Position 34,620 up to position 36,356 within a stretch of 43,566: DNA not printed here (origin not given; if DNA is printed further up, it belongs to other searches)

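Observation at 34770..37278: Orphan GltD-like Fe-S flavoprotein overlapping a sensor-less REC-HisKA-HATPase hybrid kinase: a candidate redox-sensing signalling pair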

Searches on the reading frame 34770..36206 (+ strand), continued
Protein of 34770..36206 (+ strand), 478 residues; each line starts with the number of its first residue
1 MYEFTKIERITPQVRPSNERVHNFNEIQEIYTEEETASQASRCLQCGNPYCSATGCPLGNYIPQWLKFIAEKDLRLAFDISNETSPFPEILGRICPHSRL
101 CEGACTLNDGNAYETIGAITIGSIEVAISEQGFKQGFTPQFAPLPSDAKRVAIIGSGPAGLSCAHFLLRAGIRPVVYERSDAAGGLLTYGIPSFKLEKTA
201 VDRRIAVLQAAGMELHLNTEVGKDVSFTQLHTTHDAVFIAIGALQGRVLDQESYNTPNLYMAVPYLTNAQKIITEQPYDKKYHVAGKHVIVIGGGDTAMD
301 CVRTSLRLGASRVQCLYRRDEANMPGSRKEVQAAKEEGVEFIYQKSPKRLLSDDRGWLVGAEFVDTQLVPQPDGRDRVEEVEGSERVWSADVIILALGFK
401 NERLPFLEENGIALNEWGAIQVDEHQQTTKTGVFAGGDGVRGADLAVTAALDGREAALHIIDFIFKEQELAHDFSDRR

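Call 18: find_encoding_contigs(protein=P0002, flank=10000, max_places=4)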
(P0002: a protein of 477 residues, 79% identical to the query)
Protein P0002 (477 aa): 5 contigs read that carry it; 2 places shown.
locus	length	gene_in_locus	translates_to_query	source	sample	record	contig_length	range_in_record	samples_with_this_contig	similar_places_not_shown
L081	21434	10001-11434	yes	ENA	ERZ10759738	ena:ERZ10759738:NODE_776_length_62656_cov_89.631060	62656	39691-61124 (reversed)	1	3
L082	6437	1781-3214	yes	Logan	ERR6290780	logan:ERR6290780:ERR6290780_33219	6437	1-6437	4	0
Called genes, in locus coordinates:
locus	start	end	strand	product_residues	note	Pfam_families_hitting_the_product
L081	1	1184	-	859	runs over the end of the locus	PF13620:CarboxypepD_reg, PF13715:CarbopepD_reg_2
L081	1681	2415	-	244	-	PF09697:Porph_ging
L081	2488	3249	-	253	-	-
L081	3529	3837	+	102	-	-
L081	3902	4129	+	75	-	PF13560:HTH_31, PF12844:HTH_19 (weak), PF01381:HTH_3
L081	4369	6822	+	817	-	PF00696:AA_kinase, PF13840:ACT_7 (weak), PF22468:ACT_9, PF01842:ACT, PF13840:ACT_7, PF22468:ACT_9, PF03447:NAD_binding_3, PF00742:Homoserine_dh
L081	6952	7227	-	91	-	-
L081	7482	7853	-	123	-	-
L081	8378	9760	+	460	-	PF18944:DUF5691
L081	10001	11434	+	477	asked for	PF14691:Fer4_20, PF00148:Oxidored_nitro (faint), PF00070:Pyr_redox (faint), PF01266:DAO (weak), PF01494:FAD_binding_3 (weak), PF07992:Pyr_redox_2, PF13450:NAD_binding_8, PF13738:Pyr_redox_3, +4 more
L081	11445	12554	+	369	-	PF00072:Response_reg, PF00512:HisKA (weak), PF02518:HATPase_c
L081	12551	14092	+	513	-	PF00082:Peptidase_S8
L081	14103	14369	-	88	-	PF02700:PurS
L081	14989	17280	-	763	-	PF03993:DUF349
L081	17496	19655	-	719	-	PF07715:Plug, PF14905:OMP_b-brl_3 (weak)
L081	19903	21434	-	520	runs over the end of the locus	PF25487:ETR1_N, PF00989:PAS, PF08448:PAS_4, PF00512:HisKA (weak), PF02518:HATPase_c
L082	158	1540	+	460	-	PF18944:DUF5691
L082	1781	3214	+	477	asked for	PF14691:Fer4_20, PF00148:Oxidored_nitro (faint), PF00070:Pyr_redox (faint), PF01266:DAO (weak), PF01494:FAD_binding_3 (weak), PF07992:Pyr_redox_2, PF13450:NAD_binding_8, PF13738:Pyr_redox_3, +4 more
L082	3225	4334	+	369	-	PF00072:Response_reg, PF00512:HisKA (weak), PF02518:HATPase_c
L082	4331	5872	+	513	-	PF00082:Peptidase_S8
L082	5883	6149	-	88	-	PF02700:PurS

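Call 19: find_encoding_contigs(protein=P0004, flank=10000, max_places=3)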
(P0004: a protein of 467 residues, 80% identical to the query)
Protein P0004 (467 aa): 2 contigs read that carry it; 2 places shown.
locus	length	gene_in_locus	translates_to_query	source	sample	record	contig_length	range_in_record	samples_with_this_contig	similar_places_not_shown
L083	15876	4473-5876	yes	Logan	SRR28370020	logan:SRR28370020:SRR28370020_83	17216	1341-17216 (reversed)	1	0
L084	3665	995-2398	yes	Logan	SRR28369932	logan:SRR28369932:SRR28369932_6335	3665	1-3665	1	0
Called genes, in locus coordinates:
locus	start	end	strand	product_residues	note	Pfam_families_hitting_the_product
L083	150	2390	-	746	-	PF00708:Acylphosphatase, PF07503:zf-HYPF, PF01300:Sua5_yciO_yrdC, PF17788:HypF_C, PF22521:HypF_C_2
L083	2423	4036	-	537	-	PF00211:Guanylate_cyc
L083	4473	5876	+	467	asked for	PF14691:Fer4_20, PF00148:Oxidored_nitro (faint), PF00070:Pyr_redox (faint), PF01266:DAO (faint), PF01494:FAD_binding_3 (weak), PF07992:Pyr_redox_2, PF13450:NAD_binding_8 (weak), PF13738:Pyr_redox_3, +1 more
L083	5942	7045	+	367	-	PF00072:Response_reg, PF00512:HisKA, PF02518:HATPase_c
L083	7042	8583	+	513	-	PF00082:Peptidase_S8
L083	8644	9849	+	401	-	PF01546:Peptidase_M20, PF07687:M20_dimer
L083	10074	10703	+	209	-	PF00440:TetR_N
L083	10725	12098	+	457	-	PF02321:OEP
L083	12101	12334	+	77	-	-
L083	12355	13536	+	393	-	PF25919:BSH_CusB (faint), PF00364:Biotin_lipoyl (faint), PF25917:BSH_RND, PF25973:BSH_CzcB (weak), PF25984:BSH_YknX (weak), PF25893:HH_CzcB, PF25954:Beta-barrel_RND_2, PF25967:RND-MFP_C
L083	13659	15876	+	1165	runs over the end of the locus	PF00873:ACR_tran, PF03176:MMPL (faint), PF00873:ACR_tran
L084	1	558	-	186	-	?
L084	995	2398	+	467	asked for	PF14691:Fer4_20, PF00148:Oxidored_nitro (faint), PF00070:Pyr_redox (faint), PF01266:DAO (faint), PF01494:FAD_binding_3 (weak), PF07992:Pyr_redox_2, PF13450:NAD_binding_8 (weak), PF13738:Pyr_redox_3, +1 more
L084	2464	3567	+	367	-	PF00072:Response_reg, PF00512:HisKA, PF02518:HATPase_c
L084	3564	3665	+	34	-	?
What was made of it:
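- Closest known: Bacteroidota 'TPR sensor kinase + REC-HisKA-HATPase' cassettes. Different: In two relatives a secreted S8 protease follows the kinase (calls 18, 19).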

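Call 34: find_homologous_proteins(query=L013:5532-9974:+)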
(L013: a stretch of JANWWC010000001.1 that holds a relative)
Query L013:5532-9974:+ (1480 aa): 8000 proteins with E <= 0.001 among 8000 candidates; the best 120 are listed.
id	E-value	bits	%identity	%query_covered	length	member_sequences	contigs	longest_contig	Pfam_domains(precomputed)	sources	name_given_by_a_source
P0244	0.0e+0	3381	100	100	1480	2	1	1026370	PF01493.26,PF00310.27,PF04898.21,PF01645.24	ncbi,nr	ncbi:MAG: glutamate synthase large subunit [Cytophagales bacterium]|nr:glutamate synthase large subu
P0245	0.0e+0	2727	79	100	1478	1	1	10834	PF01070.25,PF01493.26,PF00310.27,PF04898.21,PF01645.24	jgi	jgi:glutamate synthase (NADPH/NADH) large chain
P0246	0.0e+0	2428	70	100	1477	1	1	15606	PF01493.26,PF00310.27,PF04898.21,PF01645.24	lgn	-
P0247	0.0e+0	2423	70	100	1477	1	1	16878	PF01493.26,PF00310.27,PF04898.21,PF01645.24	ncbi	-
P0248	0.0e+0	2420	70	100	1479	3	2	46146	PF01493.26,PF00310.27,PF04898.21,PF01645.24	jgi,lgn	jgi:glutamate synthase (NADPH/NADH) large chain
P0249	0.0e+0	2414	70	100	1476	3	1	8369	PF01493.26,PF00310.27,PF04898.21,PF01645.24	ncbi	-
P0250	0.0e+0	2409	70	100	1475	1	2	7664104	PF01493.26,PF00310.27,PF04898.21,PF01645.24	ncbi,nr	ncbi:glutamate synthase large subunit [Flammeovirgaceae bacterium SG7u.111]|nr:glutamate synthase la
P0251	0.0e+0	2407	70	100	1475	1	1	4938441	PF01493.26,PF00310.27,PF04898.21,PF01645.24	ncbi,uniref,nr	ncbi:glutamate synthase large subunit [Chondrinema litorale]|uniref:glutamate synthase large subunit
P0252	0.0e+0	2403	70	100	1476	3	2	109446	PF01493.26,PF00310.27,PF04898.21,PF01645.24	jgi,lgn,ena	-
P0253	0.0e+0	2390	70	100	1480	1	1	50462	PF01493.26,PF00310.27,PF04898.21,PF01645.24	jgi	-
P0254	0.0e+0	2384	70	100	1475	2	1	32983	PF01493.26,PF00310.27,PF04898.21,PF01645.24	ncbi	ncbi:MAG: glutamate synthase large subunit [Flammeovirgaceae bacterium]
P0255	0.0e+0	2384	69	100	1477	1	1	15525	PF01493.26,PF00310.27,PF04898.21,PF01645.24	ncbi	-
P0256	0.0e+0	2380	69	100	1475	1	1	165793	PF01493.26,PF00310.27,PF04898.21,PF01645.24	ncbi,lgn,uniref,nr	ncbi:glutamate synthase large subunit [Flexithrix dorotheae]|uniref:glutamate synthase large subunit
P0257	0.0e+0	2379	68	100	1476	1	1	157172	PF01070.25,PF01493.26,PF00310.27,PF04898.21,PF01645.24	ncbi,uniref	ncbi:glutamate synthase large subunit [Algivirga pacifica]|uniref:Glutamate synthase large subunit n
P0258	0.0e+0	2378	69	100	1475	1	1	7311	PF01493.26,PF00310.27,PF04898.21,PF01645.24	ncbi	ncbi:MAG: glutamate synthase large subunit [Bacteroidota bacterium]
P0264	0.0e+0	2342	68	100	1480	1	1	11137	PF01493.26,PF00310.27,PF04898.21,PF01645.24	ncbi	-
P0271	0.0e+0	2278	68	100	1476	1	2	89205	PF01493.26,PF00310.27,PF04898.21,PF01645.24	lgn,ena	-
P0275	0.0e+0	2254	67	100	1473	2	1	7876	PF01493.26,PF00310.27,PF04898.21,PF01645.24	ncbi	-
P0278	0.0e+0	2252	67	100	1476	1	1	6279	PF01493.26,PF00310.27,PF04898.21,PF01645.24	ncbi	ncbi:MAG: glutamate synthase large subunit [Bacteroidota bacterium]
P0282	0.0e+0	2230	66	100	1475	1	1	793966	PF01493.26,PF00310.27,PF04898.21,PF01645.24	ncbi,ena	-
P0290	0.0e+0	2171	64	100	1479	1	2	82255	PF01493.26,PF00310.27,PF04898.21,PF01645.24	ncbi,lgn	-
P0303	0.0e+0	2145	63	100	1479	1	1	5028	PF01493.26,PF00310.27,PF04898.21,PF01645.24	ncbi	-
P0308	0.0e+0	2142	64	100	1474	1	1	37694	PF01493.26,PF00310.27,PF04898.21,PF01645.24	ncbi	-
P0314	0.0e+0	2138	63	100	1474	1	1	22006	PF01493.26,PF00310.27,PF04898.21,PF01645.24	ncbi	-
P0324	0.0e+0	2120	63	100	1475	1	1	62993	PF01493.26,PF00310.27,PF04898.21,PF01645.24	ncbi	-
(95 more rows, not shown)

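Call 35: list_cluster_members(proteins=[P0247, P0249, P0264, P0275, P0282, P0290, P0303, P0308, P0314, P0324])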
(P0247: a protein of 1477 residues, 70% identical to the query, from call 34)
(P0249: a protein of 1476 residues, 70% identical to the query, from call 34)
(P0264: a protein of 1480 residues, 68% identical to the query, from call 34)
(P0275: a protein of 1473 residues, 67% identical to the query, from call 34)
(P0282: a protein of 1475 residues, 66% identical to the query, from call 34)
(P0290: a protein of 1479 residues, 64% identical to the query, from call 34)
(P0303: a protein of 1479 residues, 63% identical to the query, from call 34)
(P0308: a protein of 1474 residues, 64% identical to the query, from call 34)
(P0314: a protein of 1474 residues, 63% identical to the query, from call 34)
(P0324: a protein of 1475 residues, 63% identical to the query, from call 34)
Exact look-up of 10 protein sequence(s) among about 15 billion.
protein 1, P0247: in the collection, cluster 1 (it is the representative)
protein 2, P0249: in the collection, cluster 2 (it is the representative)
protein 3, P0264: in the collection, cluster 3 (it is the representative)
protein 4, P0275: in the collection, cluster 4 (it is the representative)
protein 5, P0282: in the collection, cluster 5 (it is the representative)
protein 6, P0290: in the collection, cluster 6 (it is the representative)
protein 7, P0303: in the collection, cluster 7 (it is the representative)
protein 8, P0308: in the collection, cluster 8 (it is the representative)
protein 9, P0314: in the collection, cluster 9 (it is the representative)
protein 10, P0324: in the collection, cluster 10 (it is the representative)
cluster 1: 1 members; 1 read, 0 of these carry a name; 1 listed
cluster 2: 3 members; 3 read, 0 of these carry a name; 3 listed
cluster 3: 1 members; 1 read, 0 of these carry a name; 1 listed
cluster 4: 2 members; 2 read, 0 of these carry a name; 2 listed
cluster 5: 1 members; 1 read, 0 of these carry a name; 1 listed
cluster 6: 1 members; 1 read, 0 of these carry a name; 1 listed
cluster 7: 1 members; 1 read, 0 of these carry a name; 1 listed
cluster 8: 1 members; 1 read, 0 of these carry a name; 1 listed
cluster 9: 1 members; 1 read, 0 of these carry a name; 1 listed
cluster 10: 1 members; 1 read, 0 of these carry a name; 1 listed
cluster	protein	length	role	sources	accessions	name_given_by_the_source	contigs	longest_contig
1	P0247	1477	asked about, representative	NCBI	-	-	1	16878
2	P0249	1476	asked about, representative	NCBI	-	-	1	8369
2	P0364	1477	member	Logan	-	-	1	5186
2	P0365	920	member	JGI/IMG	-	-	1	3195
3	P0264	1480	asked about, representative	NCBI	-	-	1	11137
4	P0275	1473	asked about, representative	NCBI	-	-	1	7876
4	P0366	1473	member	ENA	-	-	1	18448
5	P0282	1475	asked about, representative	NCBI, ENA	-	-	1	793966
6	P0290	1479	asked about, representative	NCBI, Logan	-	-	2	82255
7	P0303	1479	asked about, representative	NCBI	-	-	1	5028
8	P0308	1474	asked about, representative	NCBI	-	-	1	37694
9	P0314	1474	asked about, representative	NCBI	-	-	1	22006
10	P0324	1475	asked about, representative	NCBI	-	-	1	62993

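Call 36: find_encoding_contigs(protein=P0271, flank=6000, max_places=3)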
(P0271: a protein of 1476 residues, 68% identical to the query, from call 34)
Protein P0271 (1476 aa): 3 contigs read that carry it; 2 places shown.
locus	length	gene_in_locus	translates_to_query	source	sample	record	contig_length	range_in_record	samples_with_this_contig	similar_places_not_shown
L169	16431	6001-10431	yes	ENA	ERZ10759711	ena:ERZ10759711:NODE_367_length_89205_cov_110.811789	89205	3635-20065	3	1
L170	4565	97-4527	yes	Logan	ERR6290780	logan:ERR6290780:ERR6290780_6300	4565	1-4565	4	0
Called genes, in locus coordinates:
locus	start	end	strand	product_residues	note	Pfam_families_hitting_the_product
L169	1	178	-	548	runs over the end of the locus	PF07690:MFS_1, PF00854:PTR2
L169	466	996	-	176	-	-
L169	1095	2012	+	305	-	PF01226:Form_Nir_trans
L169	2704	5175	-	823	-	PF18962:Por_Secre_tail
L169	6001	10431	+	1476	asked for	PF00310:GATase_2, PF04898:Glu_syn_central, PF01645:Glu_synthase, PF01493:GXGXG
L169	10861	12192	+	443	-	PF19964:EAD11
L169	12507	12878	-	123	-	PF01850:PIN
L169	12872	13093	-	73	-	-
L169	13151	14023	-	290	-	-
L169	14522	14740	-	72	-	-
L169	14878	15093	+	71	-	-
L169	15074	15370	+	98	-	-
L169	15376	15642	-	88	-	-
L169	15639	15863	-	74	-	-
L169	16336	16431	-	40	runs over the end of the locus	-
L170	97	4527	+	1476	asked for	PF00310:GATase_2, PF04898:Glu_syn_central, PF01645:Glu_synthase, PF01493:GXGXG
